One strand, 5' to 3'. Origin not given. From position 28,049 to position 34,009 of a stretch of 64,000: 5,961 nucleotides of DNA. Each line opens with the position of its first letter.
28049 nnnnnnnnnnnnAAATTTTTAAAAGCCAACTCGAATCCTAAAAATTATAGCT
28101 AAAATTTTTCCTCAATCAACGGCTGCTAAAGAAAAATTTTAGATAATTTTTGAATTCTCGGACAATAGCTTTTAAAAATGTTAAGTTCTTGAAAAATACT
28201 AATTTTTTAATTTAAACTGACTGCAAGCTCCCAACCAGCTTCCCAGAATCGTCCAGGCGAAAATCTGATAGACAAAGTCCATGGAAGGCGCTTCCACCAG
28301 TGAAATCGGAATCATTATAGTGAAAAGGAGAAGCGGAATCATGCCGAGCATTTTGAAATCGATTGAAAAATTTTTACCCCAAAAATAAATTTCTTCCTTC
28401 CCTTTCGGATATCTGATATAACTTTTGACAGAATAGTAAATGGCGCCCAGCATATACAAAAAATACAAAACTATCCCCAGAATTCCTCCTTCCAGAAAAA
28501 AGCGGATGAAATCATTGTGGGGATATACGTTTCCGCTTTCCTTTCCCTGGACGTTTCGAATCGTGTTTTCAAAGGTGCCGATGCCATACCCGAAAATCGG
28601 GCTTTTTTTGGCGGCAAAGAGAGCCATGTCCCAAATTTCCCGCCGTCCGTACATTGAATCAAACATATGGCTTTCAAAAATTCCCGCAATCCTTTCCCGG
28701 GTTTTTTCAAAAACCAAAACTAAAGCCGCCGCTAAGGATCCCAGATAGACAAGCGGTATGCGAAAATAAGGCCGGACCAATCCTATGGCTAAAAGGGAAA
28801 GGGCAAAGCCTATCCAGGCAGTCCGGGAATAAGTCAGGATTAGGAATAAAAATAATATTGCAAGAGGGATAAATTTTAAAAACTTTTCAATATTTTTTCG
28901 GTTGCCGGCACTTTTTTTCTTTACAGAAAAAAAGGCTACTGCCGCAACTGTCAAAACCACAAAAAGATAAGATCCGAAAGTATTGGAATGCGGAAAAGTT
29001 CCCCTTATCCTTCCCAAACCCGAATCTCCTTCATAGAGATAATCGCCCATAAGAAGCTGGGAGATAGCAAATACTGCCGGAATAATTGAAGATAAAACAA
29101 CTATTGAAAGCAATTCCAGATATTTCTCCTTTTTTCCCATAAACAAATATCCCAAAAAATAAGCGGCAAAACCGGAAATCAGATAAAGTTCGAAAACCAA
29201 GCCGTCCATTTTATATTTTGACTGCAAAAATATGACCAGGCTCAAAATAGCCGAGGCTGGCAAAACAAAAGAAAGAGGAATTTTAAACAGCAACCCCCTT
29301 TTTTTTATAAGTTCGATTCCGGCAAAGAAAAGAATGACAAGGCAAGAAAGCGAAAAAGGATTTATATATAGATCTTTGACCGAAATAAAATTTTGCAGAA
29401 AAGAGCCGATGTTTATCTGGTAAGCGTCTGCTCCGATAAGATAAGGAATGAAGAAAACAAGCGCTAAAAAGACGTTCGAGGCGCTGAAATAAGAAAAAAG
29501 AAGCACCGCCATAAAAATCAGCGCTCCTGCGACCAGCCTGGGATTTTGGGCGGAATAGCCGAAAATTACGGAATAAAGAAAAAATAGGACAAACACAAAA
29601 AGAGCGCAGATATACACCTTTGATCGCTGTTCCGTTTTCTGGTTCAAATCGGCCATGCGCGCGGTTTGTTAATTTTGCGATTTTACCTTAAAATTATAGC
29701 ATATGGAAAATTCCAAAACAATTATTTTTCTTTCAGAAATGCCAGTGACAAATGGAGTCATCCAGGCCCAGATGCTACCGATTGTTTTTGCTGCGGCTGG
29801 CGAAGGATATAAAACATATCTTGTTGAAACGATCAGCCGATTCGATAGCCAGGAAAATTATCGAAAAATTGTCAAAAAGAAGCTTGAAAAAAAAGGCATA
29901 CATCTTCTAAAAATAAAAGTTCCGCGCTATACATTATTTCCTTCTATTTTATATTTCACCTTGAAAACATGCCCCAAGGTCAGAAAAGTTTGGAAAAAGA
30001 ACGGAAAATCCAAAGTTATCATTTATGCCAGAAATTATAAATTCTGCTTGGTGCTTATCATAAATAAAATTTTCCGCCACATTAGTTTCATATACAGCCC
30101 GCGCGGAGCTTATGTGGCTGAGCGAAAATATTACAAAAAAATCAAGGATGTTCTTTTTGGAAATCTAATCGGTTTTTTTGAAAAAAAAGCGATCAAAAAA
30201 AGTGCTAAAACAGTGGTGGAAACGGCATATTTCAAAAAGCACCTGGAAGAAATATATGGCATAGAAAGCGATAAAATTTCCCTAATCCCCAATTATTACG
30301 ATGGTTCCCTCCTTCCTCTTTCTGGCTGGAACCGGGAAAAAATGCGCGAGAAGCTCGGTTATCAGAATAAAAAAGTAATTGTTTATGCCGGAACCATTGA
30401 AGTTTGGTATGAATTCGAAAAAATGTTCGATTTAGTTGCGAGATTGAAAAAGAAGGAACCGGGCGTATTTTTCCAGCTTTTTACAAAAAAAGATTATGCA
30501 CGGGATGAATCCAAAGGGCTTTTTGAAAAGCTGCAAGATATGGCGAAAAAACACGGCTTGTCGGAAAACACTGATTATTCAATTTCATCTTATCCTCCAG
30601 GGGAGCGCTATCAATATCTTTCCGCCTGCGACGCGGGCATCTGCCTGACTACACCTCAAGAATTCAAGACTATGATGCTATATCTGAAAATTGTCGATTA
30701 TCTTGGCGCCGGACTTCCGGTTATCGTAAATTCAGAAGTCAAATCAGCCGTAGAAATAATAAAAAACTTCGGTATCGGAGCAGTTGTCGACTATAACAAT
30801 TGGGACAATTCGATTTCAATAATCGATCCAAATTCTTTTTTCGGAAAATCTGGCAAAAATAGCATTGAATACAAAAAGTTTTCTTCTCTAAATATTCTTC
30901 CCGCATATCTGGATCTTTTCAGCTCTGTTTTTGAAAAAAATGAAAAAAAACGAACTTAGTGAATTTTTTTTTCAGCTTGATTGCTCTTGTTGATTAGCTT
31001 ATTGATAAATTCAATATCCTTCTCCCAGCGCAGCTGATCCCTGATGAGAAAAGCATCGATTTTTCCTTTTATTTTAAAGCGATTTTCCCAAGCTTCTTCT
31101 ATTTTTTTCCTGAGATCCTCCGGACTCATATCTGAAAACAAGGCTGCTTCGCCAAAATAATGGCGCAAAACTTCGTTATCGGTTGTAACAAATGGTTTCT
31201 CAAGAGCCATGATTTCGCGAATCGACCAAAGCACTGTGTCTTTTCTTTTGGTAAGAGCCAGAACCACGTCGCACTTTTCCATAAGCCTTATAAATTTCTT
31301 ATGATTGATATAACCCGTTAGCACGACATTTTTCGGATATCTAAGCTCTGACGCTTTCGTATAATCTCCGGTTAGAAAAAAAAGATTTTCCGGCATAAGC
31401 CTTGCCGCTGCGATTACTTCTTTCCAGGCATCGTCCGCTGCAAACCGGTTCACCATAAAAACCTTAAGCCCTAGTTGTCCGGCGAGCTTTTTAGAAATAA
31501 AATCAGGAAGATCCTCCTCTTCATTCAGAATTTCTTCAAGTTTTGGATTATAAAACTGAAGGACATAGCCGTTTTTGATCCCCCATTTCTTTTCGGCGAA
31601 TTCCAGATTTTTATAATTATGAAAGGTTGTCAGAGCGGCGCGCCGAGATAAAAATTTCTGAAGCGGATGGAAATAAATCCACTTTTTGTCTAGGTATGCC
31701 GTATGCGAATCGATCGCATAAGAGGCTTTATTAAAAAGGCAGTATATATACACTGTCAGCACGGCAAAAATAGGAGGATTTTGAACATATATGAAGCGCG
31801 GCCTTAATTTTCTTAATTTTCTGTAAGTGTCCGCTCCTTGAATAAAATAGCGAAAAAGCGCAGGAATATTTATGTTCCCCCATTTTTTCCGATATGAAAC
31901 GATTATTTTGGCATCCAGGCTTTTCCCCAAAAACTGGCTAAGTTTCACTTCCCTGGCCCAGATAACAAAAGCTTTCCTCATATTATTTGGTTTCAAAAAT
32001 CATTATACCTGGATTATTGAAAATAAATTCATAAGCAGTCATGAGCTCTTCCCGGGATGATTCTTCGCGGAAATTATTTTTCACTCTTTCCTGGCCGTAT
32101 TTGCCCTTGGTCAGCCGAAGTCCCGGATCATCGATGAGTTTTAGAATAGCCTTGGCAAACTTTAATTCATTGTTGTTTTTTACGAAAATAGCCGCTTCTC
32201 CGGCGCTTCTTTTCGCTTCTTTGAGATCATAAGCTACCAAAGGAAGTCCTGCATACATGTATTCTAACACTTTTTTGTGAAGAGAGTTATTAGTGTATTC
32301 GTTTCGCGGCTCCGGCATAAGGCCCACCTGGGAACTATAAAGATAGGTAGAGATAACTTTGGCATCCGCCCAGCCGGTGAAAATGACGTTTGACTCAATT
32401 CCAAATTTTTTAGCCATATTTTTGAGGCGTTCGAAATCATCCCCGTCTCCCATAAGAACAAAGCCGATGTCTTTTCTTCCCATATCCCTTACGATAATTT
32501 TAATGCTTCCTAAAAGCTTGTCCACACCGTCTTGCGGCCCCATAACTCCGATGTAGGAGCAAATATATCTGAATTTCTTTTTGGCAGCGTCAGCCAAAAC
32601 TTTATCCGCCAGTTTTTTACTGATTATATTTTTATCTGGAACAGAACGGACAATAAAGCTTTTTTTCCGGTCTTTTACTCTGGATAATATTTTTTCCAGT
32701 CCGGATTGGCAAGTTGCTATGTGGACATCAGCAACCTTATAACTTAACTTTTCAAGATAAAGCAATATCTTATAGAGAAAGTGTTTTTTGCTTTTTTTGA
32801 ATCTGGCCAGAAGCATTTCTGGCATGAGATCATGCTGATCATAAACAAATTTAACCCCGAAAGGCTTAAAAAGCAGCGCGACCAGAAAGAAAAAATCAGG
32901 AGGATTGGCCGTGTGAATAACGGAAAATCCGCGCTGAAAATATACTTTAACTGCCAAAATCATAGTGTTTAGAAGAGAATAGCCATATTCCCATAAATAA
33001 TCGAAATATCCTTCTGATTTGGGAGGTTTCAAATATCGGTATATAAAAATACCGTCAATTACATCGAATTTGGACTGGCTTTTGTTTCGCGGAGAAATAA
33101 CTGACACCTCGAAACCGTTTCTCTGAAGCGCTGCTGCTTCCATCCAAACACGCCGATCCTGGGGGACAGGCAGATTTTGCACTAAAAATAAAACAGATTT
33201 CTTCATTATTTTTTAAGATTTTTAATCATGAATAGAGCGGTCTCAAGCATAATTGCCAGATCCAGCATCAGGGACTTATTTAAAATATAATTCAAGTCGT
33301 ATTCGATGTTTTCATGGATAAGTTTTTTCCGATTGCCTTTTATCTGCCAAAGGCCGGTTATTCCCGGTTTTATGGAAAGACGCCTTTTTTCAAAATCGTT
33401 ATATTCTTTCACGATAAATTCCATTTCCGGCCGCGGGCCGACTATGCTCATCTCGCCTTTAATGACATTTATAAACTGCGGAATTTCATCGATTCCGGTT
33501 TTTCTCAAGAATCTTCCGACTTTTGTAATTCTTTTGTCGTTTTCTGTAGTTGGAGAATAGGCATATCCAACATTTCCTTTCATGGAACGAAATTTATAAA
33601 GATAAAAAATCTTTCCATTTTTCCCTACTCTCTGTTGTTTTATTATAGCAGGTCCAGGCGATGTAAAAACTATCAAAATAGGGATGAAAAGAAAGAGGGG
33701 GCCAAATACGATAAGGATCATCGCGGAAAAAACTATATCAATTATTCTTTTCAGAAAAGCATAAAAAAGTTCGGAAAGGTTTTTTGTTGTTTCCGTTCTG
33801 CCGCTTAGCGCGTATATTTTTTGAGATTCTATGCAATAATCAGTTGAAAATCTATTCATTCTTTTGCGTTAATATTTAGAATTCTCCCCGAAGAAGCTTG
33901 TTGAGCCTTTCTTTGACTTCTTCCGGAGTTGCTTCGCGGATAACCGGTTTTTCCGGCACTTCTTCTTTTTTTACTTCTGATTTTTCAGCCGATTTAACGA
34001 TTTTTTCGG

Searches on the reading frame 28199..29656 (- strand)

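Call 67: search_protein_families(library=pfam, proteins=[window:28199-29656:-], max_evalue=0.00001)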
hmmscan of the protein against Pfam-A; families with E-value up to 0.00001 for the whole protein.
window:28199-29656:- (485 aa): 1 family
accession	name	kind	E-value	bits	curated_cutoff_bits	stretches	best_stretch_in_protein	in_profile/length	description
PF04932.20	Wzy_C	-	1.2e-22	80.7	31.7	1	265-399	3-149/149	O-Antigen ligase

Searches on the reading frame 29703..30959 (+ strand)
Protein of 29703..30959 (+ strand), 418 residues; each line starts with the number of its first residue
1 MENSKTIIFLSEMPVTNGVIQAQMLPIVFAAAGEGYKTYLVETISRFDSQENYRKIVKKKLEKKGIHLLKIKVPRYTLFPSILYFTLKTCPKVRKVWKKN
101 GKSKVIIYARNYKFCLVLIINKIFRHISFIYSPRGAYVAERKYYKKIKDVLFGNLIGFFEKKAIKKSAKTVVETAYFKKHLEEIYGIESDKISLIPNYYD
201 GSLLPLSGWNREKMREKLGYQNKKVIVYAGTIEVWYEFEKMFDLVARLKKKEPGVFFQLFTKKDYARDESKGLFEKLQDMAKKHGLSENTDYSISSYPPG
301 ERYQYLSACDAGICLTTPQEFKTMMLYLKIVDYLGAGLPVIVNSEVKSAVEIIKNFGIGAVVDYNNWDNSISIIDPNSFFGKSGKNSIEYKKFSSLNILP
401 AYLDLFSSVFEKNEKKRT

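Call 67: search_protein_families(library=pfam, proteins=[window:29703-30959:+], max_evalue=0.00001)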
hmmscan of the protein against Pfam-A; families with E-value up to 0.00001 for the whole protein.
window:29703-30959:+ (418 aa): 2 families
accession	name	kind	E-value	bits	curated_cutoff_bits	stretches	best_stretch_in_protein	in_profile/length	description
PF00534.26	Glycos_transf_1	-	6.3e-09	36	26.4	1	211-370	2-148/172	Glycosyl transferases group 1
PF13439.12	Glyco_transf_4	-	4.5e-08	33.7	28.5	1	66-199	38-166/170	Glycosyltransferase Family 4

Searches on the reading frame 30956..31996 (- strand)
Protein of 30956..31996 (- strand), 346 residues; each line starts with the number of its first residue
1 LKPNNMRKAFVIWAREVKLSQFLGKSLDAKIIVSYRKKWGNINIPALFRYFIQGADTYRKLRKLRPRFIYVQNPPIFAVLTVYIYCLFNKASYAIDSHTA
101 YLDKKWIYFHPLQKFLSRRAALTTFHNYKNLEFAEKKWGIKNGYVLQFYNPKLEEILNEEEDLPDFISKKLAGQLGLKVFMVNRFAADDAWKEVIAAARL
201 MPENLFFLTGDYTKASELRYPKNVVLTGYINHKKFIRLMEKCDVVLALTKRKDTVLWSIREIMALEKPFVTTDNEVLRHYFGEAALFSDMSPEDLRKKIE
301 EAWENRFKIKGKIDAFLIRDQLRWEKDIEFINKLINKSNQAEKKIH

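Call 67: search_protein_families(library=pfam, proteins=[window:30956-31996:-], max_evalue=0.00001)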
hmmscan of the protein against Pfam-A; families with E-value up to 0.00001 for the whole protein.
window:30956-31996:- (346 aa): 2 families
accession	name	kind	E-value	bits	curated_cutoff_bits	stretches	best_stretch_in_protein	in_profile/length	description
PF00534.26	Glycos_transf_1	-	3.7e-09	36.8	26.4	1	178-306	17-159/172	Glycosyl transferases group 1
PF13692.12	Glyco_trans_1_4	-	1.3e-06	29.1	27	1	190-305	16-142/142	Glycosyl transferases group 1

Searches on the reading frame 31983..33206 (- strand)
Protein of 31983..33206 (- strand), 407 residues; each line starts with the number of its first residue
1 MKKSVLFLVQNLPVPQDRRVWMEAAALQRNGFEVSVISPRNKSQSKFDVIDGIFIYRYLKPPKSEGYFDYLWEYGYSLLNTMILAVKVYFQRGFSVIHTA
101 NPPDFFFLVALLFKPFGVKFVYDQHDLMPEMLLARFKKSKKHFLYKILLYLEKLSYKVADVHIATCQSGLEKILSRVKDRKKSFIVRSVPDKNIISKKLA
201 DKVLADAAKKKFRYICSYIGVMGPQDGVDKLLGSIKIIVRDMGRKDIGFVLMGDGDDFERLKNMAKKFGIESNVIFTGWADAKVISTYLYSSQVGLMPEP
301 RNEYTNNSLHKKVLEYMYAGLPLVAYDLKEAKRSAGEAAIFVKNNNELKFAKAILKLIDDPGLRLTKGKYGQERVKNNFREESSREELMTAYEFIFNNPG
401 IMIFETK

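Call 67: search_protein_families(library=pfam, proteins=[window:31983-33206:-], max_evalue=0.00001)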
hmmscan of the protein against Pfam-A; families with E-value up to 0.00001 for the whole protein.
window:31983-33206:- (407 aa): 4 families
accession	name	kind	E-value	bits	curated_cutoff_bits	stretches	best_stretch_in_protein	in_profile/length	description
PF13692.12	Glyco_trans_1_4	-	1.3e-19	71.3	27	1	216-360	4-142/142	Glycosyl transferases group 1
PF00534.26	Glycos_transf_1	-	6.2e-18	65.3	26.4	1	209-373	11-171/172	Glycosyl transferases group 1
PF13439.12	Glyco_transf_4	-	1.6e-11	44.9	28.5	1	18-175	6-150/170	Glycosyltransferase Family 4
PF13579.12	Glyco_trans_4_4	-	3.3e-10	41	29.7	1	18-174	5-143/158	Glycosyl transferase 4-like domain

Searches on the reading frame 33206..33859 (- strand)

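Call 67: search_protein_families(library=pfam, proteins=[window:33206-33859:-], max_evalue=0.00001)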
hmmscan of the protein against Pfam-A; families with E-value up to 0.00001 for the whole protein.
window:33206-33859:- (217 aa): 1 family
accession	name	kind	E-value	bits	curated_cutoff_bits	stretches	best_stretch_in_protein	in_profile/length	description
PF02397.22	Bac_transf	-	4.1e-62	209.3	27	1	37-212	1-178/179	Bacterial sugar transferase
